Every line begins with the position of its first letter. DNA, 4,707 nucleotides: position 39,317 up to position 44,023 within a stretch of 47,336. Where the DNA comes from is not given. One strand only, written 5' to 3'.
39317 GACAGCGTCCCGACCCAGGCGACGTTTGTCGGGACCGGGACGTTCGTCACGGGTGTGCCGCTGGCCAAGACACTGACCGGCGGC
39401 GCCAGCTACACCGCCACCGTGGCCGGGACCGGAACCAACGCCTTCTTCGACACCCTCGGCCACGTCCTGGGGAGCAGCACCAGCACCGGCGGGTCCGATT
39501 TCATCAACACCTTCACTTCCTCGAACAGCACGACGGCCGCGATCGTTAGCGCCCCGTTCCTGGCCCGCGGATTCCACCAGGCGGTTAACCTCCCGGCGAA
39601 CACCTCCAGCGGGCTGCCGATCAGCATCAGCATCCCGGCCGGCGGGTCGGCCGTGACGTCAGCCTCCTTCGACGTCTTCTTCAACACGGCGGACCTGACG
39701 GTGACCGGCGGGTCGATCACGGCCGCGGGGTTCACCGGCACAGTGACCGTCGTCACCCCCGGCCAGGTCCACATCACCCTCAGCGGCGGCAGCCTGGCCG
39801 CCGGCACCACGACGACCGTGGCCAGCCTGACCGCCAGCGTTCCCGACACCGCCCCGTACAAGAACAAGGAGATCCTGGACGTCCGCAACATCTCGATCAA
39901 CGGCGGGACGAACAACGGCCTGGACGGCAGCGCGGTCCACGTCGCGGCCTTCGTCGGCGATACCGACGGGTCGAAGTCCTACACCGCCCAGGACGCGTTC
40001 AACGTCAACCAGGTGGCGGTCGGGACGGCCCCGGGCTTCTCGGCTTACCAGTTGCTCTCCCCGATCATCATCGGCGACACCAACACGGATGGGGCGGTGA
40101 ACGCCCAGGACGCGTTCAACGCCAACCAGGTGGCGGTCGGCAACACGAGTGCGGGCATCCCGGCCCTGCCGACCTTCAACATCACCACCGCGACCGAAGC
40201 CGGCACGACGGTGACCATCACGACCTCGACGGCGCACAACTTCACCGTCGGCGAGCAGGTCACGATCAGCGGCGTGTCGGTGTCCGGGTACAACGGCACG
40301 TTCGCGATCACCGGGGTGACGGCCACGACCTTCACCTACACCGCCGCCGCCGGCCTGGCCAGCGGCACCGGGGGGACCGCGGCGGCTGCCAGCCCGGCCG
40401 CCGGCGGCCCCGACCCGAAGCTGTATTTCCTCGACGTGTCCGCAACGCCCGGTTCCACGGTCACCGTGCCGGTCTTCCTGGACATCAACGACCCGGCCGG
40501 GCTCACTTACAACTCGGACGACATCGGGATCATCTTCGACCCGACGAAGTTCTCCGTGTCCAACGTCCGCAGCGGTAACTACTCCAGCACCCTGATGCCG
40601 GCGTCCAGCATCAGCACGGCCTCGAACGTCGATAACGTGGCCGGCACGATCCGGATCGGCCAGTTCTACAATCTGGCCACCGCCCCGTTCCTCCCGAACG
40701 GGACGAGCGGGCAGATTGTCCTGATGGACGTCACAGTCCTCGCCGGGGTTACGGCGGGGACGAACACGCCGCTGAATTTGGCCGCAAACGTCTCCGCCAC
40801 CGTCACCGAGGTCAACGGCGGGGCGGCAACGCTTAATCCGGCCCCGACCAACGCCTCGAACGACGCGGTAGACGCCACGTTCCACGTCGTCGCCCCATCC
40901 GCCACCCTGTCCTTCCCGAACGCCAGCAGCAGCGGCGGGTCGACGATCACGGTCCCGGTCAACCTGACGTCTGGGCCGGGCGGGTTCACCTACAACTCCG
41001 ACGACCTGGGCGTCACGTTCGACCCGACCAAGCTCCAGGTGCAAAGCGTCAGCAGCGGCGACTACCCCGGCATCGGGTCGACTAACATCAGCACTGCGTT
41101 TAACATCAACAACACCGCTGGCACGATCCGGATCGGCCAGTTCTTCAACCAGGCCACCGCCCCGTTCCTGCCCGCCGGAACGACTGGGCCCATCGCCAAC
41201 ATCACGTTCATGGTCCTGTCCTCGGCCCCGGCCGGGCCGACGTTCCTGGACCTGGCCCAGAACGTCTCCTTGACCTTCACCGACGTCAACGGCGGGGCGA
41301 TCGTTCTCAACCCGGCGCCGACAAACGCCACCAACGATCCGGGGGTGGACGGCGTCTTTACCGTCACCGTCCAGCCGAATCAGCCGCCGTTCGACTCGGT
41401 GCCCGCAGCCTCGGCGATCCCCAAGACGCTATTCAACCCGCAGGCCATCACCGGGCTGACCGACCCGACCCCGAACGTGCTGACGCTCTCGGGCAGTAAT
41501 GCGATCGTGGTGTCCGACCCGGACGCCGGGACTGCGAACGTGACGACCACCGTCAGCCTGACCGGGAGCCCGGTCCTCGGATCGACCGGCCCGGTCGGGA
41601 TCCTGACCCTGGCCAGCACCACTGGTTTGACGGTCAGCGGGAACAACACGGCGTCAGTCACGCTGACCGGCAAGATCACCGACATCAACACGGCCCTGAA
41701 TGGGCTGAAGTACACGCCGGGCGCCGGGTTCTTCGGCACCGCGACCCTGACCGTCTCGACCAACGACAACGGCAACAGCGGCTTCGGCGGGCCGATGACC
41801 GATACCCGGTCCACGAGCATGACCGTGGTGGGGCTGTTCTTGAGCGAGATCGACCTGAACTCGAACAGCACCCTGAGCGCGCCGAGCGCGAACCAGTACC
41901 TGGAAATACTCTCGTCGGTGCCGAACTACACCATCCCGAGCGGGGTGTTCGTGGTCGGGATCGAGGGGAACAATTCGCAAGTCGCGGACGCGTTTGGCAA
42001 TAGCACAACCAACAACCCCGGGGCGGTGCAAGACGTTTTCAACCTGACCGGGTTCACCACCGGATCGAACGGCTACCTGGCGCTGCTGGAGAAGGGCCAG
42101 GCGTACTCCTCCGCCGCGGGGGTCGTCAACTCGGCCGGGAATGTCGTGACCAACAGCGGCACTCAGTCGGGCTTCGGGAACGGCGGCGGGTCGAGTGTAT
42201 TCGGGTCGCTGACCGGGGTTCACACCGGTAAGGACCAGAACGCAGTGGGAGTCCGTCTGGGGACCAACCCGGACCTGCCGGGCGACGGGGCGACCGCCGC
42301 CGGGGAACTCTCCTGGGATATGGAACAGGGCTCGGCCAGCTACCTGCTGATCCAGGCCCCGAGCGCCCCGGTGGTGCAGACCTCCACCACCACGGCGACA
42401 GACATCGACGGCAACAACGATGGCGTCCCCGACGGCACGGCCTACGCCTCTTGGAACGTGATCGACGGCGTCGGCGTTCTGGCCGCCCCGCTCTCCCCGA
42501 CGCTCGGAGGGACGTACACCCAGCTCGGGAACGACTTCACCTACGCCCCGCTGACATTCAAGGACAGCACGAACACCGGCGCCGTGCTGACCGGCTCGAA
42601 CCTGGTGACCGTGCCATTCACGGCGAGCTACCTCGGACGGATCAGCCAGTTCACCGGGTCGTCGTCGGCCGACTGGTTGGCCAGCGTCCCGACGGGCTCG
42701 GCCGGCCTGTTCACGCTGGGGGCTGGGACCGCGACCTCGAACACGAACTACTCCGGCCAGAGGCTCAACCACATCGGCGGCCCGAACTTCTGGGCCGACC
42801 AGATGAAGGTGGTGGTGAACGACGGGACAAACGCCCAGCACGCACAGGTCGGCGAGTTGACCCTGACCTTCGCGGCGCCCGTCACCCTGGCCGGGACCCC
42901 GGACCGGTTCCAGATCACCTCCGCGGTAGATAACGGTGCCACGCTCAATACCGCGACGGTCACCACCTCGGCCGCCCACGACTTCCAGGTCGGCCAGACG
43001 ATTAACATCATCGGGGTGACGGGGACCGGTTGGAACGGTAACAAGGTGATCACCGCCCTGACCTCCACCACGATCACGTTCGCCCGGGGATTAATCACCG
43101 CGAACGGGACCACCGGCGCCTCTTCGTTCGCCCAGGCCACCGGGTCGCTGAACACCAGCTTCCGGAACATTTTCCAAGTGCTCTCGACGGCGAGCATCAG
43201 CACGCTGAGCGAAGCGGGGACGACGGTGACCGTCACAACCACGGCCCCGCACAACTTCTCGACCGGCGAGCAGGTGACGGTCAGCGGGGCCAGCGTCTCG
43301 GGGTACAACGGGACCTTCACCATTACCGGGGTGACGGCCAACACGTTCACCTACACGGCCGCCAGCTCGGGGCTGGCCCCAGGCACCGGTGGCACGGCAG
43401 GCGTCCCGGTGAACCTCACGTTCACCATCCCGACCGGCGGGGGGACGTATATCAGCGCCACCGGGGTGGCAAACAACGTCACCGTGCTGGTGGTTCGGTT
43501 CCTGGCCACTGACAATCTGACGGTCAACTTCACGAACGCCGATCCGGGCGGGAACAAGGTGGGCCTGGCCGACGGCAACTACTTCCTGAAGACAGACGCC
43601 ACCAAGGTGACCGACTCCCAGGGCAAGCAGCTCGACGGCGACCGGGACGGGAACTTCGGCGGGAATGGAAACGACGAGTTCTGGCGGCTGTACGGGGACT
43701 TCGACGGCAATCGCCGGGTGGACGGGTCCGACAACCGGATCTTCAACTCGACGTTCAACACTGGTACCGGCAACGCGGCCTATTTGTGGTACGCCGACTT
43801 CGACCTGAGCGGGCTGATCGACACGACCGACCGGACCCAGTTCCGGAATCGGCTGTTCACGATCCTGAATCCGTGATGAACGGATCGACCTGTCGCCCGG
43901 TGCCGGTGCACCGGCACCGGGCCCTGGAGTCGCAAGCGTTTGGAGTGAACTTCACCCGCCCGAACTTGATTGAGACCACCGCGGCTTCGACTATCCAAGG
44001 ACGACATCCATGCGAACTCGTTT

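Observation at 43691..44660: Possible non-cellulosomal cohesin-dockerin tether: giant dockerin-ended protein next to a PEP-CTERM-anchored cohesin-like protein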

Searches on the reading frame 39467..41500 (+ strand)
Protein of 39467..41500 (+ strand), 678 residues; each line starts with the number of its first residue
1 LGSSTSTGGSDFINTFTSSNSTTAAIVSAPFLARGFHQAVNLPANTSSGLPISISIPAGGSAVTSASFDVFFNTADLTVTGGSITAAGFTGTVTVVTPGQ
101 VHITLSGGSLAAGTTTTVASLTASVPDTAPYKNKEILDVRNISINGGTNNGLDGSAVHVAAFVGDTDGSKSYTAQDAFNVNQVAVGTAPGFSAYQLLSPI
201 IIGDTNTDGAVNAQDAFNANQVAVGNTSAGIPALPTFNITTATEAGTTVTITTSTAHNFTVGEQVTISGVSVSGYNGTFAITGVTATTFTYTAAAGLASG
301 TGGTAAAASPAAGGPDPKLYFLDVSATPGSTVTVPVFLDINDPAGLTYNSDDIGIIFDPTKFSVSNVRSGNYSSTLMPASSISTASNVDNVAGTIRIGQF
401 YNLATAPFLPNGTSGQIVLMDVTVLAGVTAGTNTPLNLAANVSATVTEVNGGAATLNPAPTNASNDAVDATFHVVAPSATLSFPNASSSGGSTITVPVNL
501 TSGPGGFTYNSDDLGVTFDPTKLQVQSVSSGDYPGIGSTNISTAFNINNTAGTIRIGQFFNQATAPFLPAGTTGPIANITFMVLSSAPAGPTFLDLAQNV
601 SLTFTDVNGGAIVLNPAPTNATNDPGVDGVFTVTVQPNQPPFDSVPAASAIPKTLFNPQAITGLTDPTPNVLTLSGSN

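Call 9: search_protein_families(library=pfam, proteins=[window:39467-41500:+], max_evalue=1)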
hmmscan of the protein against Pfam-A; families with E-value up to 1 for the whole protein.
window:39467-41500:+ (678 aa): 2 families
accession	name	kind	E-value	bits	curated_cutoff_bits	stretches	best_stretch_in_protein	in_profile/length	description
PF00963.24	Cohesin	-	3.5e-21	76.3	24.1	3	480-601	2-119/139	Cohesin domain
PF16190.11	E1_FCCH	-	0.0098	16.4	29.5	1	247-290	4-50/70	Ubiquitin-activating enzyme E1 FCCH domain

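Call 47: search_solved_structures(query=window:39467-41500:+, max_evalue=1, show_alignments=2)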
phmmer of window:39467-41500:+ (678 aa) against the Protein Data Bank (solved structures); distinct sequences matched with E-value up to 1: 6.
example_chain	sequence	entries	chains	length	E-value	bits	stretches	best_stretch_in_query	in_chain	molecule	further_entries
4ums_A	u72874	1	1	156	0.00035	22.6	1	489-604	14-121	CELLULOSOMAL ANCHORING SCAFFOLDIN B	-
6kg9_A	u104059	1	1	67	0.24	13.2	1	198-232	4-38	And cellulose-binding endoglucanase family 9 CelL ortholog dockerin domain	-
5isz_D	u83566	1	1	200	0.32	12.9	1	291-372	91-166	TCRalpha chain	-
6kgc_B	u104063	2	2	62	0.49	12.2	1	200-232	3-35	And cellulose-binding endoglucanase family 9 CelL ortholog dockerin domain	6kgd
6xys_A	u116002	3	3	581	0.5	12.2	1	42-91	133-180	Acetylcholinesterase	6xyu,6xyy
6kge_D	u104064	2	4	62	0.66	11.8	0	200-232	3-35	And cellulose-binding endoglucanase family 9 CelL ortholog dockerin domain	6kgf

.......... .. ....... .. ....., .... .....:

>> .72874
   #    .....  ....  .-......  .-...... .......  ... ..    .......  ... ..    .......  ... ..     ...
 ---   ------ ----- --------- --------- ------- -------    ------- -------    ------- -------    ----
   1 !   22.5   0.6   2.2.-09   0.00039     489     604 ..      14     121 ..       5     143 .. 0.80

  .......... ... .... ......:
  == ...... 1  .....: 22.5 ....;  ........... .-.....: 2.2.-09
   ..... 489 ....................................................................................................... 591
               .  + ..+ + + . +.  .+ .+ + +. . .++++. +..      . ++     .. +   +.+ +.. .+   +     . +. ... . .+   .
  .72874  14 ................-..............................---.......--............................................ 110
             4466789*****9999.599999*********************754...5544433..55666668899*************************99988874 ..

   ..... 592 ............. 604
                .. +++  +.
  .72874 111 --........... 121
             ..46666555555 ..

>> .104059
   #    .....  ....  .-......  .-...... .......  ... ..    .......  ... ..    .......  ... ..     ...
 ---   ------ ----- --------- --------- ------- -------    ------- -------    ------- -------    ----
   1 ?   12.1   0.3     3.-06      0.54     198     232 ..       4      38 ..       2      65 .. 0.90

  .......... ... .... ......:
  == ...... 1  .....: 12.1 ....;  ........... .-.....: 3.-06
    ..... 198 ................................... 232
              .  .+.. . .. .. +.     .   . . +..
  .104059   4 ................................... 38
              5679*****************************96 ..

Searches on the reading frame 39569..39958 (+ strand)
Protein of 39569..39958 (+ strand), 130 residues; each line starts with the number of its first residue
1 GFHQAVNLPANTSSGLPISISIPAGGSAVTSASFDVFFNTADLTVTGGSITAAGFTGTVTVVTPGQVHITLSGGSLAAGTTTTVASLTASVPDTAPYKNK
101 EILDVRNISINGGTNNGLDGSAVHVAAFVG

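Call 93: search_protein_families(library=pfam, proteins=[window:39569-39958:+], max_evalue=10)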
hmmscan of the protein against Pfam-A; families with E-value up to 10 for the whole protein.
window:39569-39958:+ (130 aa): 1 family
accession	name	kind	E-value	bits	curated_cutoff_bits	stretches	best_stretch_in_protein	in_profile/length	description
PF00963.24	Cohesin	-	4.3e-05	24.2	24.1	1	18-122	20-132/139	Cohesin domain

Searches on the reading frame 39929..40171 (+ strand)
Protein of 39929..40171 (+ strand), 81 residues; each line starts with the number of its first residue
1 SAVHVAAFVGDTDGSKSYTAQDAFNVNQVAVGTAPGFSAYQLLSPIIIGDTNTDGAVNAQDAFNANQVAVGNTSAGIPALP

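Call 93: search_protein_families(library=pfam, proteins=[window:39929-40171:+], max_evalue=10)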
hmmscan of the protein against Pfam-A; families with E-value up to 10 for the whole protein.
window:39929-40171:+ (81 aa): 1 family
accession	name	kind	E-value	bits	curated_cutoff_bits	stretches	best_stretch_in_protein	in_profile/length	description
PF00404.24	Dockerin_1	-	0.065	13.9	22.9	1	49-62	2-15/57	Dockerin type I domain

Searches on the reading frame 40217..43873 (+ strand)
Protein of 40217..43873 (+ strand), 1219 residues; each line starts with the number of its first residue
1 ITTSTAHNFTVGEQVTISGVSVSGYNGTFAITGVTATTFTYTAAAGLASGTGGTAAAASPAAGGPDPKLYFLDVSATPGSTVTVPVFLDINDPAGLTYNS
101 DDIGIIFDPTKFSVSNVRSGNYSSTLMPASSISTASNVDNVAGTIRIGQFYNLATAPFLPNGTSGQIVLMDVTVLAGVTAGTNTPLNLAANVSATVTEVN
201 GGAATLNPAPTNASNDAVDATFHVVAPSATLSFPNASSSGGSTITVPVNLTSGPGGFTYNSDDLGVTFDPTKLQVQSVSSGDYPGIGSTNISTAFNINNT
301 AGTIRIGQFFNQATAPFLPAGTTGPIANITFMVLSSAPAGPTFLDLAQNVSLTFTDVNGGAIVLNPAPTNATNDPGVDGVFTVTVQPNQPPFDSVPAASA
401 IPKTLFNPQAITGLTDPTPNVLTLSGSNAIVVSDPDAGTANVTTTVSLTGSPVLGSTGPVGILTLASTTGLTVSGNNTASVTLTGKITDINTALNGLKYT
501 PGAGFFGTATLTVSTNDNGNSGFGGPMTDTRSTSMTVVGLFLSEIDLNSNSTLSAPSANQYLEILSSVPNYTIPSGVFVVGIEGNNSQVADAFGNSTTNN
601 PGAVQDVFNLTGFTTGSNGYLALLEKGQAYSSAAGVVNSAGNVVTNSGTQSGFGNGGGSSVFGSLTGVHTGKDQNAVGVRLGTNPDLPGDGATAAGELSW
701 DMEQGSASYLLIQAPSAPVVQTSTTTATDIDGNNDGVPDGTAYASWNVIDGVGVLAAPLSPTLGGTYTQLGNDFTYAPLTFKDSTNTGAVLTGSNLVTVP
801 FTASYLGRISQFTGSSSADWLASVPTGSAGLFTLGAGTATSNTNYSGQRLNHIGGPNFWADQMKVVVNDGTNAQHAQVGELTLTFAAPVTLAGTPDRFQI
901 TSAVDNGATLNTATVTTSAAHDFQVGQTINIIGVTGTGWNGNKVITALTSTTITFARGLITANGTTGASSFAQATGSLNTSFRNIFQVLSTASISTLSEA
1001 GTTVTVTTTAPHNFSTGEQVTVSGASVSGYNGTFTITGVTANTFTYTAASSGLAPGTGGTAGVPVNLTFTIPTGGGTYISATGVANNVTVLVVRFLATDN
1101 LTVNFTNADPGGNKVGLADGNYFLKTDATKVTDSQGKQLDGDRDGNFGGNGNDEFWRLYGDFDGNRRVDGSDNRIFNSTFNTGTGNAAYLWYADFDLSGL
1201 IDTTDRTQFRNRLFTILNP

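Call 6: search_protein_families(library=pfam, proteins=[window:40217-43873:+], max_evalue=1)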
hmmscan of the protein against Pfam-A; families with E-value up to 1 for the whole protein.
window:40217-43873:+ (1219 aa): 2 families
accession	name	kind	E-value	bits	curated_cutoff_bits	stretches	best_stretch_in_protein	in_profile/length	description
PF16190.11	E1_FCCH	-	7.9e-07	29.5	29.5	1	1002-1047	4-52/70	Ubiquitin-activating enzyme E1 FCCH domain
PF00404.24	Dockerin_1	-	0.023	15.3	22.9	1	1159-1213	1-56/57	Dockerin type I domain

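Call 7: search_protein_families(library=ncbifam, proteins=[window:40217-43873:+], max_evalue=1)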
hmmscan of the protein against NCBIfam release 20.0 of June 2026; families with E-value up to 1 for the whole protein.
window:40217-43873:+ (1219 aa): 0 families

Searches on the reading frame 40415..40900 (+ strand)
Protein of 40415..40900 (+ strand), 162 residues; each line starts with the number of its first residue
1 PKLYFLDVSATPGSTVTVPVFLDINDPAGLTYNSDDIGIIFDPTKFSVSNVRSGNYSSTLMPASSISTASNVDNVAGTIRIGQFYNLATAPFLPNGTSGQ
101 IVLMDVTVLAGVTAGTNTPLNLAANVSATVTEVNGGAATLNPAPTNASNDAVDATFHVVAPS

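Call 93: search_protein_families(library=pfam, proteins=[window:40415-40900:+], max_evalue=10)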
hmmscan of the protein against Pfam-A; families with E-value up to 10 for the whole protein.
window:40415-40900:+ (162 aa): 1 family
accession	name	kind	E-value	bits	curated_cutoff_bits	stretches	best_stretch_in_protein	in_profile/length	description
PF00963.24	Cohesin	-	2.1e-07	31.6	24.1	1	7-134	7-126/139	Cohesin domain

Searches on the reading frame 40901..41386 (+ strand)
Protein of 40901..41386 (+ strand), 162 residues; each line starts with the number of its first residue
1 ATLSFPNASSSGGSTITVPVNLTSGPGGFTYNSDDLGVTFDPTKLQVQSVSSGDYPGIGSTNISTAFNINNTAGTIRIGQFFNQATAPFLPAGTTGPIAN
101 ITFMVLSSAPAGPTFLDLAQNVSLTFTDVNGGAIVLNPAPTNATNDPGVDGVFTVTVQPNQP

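Call 93: search_protein_families(library=pfam, proteins=[window:40901-41386:+], max_evalue=10)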
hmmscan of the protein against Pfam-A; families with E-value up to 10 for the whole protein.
window:40901-41386:+ (162 aa): 1 family
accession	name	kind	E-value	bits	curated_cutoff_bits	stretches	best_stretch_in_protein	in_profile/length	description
PF00963.24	Cohesin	-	1.4e-14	54.9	24.1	1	2-123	2-119/139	Cohesin domain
